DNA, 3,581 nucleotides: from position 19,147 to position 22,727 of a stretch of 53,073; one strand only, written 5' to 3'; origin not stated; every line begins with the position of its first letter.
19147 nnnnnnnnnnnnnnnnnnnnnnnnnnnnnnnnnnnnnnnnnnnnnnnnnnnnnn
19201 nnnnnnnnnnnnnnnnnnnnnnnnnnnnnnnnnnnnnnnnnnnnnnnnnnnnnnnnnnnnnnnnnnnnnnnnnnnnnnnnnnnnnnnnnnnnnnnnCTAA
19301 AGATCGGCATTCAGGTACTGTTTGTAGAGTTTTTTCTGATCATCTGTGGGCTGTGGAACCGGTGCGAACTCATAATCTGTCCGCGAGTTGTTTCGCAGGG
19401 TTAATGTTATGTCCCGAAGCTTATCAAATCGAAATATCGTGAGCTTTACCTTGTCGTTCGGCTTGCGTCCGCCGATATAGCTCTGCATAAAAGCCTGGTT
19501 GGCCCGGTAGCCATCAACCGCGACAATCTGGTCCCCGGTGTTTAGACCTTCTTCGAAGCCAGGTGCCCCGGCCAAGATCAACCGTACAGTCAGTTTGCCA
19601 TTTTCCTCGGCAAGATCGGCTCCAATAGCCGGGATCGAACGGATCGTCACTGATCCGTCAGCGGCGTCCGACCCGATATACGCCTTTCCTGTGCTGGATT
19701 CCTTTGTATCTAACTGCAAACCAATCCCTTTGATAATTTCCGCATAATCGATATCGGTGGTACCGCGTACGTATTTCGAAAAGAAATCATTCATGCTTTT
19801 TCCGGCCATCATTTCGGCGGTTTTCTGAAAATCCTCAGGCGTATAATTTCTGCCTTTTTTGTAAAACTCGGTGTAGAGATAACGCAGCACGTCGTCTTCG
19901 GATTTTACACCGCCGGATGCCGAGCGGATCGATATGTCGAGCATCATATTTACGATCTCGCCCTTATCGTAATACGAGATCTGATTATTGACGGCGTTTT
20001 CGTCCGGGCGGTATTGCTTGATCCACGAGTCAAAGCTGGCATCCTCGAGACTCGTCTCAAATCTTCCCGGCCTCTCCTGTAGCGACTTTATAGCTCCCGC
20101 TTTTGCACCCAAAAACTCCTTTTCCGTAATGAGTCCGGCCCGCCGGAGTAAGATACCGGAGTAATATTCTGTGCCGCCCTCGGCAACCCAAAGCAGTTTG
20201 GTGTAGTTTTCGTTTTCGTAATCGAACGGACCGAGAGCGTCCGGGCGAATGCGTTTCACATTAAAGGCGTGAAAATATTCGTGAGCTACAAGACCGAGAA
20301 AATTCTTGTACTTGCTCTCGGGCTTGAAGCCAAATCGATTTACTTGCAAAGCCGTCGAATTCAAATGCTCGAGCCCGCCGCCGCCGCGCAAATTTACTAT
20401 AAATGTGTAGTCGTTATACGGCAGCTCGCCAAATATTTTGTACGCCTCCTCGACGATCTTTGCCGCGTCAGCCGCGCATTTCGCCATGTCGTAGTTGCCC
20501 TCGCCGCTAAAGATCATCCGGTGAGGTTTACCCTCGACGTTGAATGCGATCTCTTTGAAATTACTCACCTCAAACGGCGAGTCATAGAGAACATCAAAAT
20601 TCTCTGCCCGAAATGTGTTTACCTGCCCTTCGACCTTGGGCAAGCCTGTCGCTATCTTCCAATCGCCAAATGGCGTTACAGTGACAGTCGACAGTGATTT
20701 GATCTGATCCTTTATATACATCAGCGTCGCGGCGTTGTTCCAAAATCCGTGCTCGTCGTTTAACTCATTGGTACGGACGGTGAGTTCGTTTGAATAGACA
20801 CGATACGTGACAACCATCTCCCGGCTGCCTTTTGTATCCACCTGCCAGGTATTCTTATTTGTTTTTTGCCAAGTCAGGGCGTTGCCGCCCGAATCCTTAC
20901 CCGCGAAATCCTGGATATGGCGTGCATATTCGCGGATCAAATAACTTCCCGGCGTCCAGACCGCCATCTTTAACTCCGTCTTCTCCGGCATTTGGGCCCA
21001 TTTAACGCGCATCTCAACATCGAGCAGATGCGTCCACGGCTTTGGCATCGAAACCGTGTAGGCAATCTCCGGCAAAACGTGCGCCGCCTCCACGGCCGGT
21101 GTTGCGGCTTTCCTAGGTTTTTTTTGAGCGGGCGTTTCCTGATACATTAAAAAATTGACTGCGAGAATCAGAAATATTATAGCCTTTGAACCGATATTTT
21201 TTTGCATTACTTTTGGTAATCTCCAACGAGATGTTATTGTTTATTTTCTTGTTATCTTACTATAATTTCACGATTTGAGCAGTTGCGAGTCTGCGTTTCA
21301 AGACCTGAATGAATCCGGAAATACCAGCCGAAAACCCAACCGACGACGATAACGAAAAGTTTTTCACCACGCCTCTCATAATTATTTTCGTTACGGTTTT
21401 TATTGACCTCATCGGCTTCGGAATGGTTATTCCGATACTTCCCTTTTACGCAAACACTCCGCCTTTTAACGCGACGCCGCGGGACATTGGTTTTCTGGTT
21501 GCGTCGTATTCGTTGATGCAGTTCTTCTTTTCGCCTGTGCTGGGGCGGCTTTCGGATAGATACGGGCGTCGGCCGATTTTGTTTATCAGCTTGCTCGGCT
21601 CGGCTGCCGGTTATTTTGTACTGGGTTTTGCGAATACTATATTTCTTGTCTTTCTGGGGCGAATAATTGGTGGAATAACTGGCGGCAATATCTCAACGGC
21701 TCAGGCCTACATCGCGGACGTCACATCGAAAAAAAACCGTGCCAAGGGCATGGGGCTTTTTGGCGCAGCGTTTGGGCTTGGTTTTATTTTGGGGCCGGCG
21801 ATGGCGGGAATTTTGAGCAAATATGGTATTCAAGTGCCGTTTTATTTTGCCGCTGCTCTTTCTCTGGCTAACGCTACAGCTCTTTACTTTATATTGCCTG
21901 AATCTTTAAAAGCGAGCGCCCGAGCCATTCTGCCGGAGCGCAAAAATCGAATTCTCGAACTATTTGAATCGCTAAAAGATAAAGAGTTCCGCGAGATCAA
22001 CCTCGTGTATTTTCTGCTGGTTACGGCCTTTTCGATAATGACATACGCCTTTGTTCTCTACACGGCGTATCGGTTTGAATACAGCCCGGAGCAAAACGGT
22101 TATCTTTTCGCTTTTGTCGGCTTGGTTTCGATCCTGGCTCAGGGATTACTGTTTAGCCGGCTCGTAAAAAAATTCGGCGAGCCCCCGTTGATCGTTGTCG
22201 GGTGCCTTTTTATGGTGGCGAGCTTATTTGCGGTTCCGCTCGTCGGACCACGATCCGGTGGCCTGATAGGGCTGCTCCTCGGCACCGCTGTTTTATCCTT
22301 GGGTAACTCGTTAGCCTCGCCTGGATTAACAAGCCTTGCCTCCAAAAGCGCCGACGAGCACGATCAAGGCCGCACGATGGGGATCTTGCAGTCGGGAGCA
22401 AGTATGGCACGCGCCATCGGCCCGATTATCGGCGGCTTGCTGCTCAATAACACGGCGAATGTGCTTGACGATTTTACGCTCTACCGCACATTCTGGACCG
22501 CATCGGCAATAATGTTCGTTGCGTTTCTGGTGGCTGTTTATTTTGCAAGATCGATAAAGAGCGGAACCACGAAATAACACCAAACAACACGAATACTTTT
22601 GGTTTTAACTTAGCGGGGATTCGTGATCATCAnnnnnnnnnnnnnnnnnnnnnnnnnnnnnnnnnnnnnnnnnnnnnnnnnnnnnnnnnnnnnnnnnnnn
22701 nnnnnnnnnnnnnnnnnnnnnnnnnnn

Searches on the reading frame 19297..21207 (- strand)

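Call 95: search_protein_families(library=pfam, proteins=[window:19297-21207:-], max_evalue=0.0001)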
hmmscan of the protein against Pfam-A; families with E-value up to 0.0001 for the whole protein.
window:19297-21207:- (636 aa): 3 families
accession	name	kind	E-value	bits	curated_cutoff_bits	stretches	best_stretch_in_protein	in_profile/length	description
PF17899.6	Peptidase_M61_N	-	8.2e-51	172.8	23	1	50-216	2-168/168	Peptidase M61 N-terminal domain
PF05299.18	Peptidase_M61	-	2.1e-44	151.1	22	1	303-419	2-118/118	M61 glycyl aminopeptidase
PF13180.12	PDZ_2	-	6.1e-09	36.5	27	1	526-604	1-80/80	PDZ domain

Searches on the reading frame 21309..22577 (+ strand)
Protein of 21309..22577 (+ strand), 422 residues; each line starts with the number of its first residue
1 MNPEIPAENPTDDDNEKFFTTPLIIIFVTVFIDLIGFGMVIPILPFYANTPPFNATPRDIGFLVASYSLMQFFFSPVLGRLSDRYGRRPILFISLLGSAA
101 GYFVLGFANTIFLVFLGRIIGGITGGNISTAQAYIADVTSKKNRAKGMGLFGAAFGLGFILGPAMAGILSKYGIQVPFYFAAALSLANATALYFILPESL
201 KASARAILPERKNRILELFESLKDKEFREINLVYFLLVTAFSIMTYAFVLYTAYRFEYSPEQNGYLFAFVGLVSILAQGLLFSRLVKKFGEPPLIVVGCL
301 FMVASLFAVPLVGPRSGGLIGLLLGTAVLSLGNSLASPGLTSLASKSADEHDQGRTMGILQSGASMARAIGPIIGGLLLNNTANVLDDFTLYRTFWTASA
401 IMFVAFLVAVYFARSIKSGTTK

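Call 95: search_protein_families(library=pfam, proteins=[window:21309-22577:+], max_evalue=0.0001)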
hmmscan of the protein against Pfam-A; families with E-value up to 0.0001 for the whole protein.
window:21309-22577:+ (422 aa): 5 families
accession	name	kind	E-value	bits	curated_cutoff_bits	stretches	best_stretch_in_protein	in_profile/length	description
PF07690.21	MFS_1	-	6.7e-65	219.7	33.4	2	26-355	1-330/347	Major Facilitator Superfamily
PF00083.30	Sugar_tr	-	4.3e-15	56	22.3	1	59-199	47-194/452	Sugar (and other) transporter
PF05977.19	MFS_3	-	1e-05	24.7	27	0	55-326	42-318/524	Transmembrane secretion effector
PF06779.20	MFS_4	-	3.8e-05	23.6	26.3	0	82-407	56-361/364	Uncharacterised MFS-type transporter YbfB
PF03209.21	PUCC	-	7.6e-05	22.3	21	1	233-409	215-393/401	PUCC protein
